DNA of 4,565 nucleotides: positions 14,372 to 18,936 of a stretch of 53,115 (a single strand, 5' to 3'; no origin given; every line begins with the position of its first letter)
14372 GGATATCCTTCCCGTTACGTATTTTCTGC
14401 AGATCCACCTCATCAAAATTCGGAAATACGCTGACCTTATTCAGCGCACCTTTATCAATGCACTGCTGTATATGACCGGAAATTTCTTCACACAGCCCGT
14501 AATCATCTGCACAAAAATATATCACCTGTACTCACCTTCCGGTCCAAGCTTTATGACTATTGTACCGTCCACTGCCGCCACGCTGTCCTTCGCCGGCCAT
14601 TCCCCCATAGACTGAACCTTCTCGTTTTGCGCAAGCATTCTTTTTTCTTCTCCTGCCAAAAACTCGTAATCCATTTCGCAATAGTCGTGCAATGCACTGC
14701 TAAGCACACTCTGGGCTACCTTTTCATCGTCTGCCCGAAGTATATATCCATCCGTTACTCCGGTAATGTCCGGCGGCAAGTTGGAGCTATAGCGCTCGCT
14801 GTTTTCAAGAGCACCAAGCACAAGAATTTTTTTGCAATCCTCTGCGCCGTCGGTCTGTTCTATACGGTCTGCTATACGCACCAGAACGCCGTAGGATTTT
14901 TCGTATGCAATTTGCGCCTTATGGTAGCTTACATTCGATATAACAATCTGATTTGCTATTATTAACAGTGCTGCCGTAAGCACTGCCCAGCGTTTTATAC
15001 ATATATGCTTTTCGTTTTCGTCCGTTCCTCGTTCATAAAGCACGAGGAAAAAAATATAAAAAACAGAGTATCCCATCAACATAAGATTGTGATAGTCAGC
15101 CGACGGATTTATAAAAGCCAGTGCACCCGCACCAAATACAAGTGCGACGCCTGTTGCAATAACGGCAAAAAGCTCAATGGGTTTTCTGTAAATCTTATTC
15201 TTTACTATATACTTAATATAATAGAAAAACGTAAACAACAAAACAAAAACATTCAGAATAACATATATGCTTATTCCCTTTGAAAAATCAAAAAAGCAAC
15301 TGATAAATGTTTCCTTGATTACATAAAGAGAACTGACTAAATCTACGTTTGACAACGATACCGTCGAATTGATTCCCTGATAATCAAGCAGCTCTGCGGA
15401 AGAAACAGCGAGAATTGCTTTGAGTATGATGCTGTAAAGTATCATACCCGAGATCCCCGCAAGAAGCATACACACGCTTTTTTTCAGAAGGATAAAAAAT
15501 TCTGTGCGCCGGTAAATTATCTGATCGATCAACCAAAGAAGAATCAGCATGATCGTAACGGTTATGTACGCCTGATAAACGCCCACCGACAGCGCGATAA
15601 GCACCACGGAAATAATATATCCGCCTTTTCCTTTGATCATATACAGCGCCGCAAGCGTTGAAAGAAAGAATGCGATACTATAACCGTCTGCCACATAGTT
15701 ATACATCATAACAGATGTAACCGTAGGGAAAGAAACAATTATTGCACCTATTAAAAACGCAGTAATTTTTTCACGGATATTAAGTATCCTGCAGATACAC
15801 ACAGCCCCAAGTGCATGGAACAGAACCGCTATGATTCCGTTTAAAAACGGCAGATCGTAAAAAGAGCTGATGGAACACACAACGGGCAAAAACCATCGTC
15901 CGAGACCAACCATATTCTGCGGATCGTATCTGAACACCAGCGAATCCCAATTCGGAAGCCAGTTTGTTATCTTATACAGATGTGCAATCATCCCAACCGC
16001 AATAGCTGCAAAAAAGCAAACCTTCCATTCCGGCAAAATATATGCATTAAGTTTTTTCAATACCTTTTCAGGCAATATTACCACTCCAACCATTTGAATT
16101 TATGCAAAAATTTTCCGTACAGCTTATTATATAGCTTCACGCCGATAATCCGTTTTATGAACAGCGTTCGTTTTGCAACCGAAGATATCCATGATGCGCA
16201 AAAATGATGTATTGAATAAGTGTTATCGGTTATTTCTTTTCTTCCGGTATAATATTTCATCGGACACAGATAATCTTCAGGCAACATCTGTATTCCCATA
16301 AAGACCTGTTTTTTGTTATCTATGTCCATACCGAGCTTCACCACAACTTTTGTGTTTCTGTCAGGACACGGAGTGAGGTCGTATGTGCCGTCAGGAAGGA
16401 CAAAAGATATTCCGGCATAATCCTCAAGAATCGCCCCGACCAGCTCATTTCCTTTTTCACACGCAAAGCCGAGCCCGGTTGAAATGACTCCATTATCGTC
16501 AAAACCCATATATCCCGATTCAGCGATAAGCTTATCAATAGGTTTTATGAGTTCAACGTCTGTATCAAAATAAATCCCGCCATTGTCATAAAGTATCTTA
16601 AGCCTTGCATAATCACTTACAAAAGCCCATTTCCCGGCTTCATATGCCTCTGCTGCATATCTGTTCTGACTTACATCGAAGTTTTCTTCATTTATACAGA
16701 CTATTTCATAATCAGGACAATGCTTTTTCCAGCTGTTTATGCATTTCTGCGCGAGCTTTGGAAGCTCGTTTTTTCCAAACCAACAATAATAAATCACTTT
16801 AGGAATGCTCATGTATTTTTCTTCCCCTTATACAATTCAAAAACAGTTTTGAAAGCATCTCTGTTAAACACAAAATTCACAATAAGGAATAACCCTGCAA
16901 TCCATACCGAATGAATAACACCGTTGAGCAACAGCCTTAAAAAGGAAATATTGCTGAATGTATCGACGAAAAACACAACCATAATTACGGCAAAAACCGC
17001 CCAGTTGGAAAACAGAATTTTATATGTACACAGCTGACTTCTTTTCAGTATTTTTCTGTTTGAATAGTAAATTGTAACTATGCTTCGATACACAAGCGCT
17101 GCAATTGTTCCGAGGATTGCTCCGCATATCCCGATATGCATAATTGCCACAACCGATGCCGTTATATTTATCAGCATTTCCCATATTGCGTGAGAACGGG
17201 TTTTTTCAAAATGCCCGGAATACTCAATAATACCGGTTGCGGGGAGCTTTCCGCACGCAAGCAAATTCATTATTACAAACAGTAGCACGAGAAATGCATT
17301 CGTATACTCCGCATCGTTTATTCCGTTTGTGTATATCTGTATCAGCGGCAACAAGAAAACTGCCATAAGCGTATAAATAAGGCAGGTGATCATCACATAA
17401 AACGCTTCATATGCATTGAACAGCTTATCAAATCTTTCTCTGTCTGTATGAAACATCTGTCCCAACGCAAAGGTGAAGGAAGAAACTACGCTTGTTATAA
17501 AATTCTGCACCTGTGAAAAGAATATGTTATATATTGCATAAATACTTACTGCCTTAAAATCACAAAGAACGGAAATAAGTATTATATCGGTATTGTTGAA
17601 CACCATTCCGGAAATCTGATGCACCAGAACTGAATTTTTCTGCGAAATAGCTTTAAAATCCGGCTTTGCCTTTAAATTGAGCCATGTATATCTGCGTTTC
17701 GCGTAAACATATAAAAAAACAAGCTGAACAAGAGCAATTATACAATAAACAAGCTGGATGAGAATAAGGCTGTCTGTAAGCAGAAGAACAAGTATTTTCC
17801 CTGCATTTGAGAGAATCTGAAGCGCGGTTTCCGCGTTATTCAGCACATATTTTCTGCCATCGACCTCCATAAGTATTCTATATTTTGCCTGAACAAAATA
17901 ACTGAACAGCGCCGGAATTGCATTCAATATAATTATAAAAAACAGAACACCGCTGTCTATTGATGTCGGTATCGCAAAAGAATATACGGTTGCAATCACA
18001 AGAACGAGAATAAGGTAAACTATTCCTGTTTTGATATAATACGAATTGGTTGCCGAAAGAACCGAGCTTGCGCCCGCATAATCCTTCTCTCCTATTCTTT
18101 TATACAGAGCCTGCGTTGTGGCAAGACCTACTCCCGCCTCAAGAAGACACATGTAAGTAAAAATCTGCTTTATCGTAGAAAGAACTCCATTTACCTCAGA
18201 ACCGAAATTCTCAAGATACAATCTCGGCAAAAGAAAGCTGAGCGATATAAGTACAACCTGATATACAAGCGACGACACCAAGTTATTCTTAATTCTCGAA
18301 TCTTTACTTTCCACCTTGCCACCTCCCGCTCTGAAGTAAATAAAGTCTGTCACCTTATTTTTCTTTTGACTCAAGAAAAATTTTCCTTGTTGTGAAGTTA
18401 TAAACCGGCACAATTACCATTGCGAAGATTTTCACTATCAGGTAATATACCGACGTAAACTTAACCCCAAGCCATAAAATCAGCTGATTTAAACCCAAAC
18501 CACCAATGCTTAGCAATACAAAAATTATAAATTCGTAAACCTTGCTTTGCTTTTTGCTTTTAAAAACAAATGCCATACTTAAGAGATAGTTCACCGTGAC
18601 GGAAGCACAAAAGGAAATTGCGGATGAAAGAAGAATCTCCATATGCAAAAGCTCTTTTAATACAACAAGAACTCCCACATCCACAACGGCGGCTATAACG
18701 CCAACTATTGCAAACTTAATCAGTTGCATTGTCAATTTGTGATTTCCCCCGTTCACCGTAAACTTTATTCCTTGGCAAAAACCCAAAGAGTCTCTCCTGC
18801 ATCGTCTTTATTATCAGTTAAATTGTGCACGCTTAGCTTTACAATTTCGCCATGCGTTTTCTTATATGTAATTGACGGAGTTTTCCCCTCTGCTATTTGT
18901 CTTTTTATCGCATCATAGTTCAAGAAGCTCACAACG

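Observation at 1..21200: Self-contained c-di-GMP circuit (writer, candidate reader, eraser) co-transcribed with a Wzx/Wzy glycan pathway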

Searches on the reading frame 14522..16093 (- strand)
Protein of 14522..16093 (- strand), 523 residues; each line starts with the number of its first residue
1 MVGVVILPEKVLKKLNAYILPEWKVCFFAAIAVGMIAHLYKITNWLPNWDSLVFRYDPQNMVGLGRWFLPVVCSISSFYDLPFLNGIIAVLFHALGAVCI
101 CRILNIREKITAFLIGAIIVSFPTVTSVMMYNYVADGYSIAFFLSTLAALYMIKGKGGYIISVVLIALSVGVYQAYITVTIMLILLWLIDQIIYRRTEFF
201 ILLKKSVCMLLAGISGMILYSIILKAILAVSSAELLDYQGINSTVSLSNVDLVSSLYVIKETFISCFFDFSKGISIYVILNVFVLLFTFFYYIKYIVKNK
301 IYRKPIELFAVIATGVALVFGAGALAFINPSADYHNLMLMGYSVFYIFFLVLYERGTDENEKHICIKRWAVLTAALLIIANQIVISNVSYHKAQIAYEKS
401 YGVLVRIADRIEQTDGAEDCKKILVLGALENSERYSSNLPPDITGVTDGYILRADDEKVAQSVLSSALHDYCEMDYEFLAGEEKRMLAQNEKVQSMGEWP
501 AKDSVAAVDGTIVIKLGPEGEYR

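Call 4: search_protein_families(library=pfam, proteins=[window:14522-16093:-], max_evalue=0.01)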
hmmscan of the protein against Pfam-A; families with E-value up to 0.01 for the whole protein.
window:14522-16093:- (523 aa): 1 family
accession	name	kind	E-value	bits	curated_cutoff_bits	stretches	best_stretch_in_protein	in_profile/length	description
PF14264.12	Glucos_trans_II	-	6.2e-44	150.8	30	1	40-347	2-316/317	Glucosyl transferase GtrII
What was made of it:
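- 14522..16093 (-): c05: GtrII-type membrane glucosyltransferase. Pfam Glucos_trans_II E = 6.2e-44, call 4.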

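Call 44: search_protein_families(library=ncbifam, proteins=[window:14522-16093:-], max_evalue=0.01)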
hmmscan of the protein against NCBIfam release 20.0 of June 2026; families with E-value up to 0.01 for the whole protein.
window:14522-16093:- (523 aa): 0 families

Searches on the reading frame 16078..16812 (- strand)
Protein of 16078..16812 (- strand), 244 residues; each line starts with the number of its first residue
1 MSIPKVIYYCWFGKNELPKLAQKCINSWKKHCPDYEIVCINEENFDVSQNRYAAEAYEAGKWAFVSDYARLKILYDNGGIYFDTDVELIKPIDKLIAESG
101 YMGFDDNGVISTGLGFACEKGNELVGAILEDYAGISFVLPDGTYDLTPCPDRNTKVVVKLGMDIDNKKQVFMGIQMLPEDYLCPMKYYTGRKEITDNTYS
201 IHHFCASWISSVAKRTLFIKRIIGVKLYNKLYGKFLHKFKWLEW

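Call 4: search_protein_families(library=pfam, proteins=[window:16078-16812:-], max_evalue=0.01)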
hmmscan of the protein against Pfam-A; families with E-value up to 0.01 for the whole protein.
window:16078-16812:- (244 aa): 3 families
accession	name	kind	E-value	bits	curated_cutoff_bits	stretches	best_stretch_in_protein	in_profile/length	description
PF04488.21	Gly_transf_sug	-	1.1e-17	64.9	23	1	18-99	1-90/93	Glycosyltransferase sugar-binding region containing DXD motif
PF05704.18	Caps_synth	-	3.3e-14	53.4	24.5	1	4-103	47-151/278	Capsular polysaccharide synthesis protein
PF12919.13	TcdA_TcdB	-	5.6e-06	26.3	23.6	1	48-86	156-194/382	TcdA/TcdB catalytic glycosyltransferase domain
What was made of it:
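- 16078..16812 (-): c04: GT32-type glycosyltransferase (DXD motif). Pfam Gly_transf_sug and Caps_synth, call 4.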

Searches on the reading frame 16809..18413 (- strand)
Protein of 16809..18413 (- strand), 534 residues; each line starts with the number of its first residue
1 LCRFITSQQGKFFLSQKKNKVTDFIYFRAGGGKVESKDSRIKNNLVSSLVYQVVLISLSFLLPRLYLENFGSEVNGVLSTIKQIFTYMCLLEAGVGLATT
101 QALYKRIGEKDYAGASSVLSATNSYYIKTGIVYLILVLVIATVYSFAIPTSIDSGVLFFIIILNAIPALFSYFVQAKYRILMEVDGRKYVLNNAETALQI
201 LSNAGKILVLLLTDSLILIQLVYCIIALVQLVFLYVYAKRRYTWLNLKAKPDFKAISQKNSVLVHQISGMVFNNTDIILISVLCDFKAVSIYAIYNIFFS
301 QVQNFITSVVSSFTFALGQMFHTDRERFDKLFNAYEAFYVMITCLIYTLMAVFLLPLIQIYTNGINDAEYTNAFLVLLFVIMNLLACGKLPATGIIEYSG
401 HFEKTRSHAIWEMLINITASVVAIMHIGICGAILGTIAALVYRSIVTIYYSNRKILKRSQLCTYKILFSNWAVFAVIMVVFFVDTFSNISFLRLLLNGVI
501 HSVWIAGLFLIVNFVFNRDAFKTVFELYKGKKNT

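Call 4: search_protein_families(library=pfam, proteins=[window:16809-18413:-], max_evalue=0.01)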
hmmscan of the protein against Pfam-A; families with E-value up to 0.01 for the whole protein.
window:16809-18413:- (534 aa): 0 families

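Call 44: search_protein_families(library=ncbifam, proteins=[window:16809-18413:-], max_evalue=0.01)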
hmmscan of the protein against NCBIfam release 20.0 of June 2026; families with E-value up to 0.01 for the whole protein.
window:16809-18413:- (534 aa): 0 families

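Call 45: search_protein_families(library=pfam, proteins=[window:16809-18413:-], max_evalue=10)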
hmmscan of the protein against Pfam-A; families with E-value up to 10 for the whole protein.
window:16809-18413:- (534 aa): 0 families
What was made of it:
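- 16809..18413 (-): c03: polytopic membrane protein with 12 predicted TM segments. It is the presumed Wzx-type flippase. No Pfam or NCBIfam hit (calls 4, 44, 45).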

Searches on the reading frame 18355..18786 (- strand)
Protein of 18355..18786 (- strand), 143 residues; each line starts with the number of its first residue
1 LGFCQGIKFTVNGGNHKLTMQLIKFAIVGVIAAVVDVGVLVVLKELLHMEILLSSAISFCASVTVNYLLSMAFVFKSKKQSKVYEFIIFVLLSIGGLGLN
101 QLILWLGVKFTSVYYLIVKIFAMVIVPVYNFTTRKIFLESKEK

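Call 4: search_protein_families(library=pfam, proteins=[window:18355-18786:-], max_evalue=0.01)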
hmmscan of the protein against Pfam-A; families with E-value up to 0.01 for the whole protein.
window:18355-18786:- (143 aa): 1 family
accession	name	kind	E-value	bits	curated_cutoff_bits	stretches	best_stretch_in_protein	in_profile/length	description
PF04138.20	GtrA_DPMS_TM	-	2.5e-25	89.4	26.1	1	24-137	1-115/117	GtrA/DPMS, transmembrane domain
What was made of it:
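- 18355..18786 (-): c02: GtrA-like small membrane protein. Pfam GtrA_DPMS_TM E = 2.5e-25, call 4.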
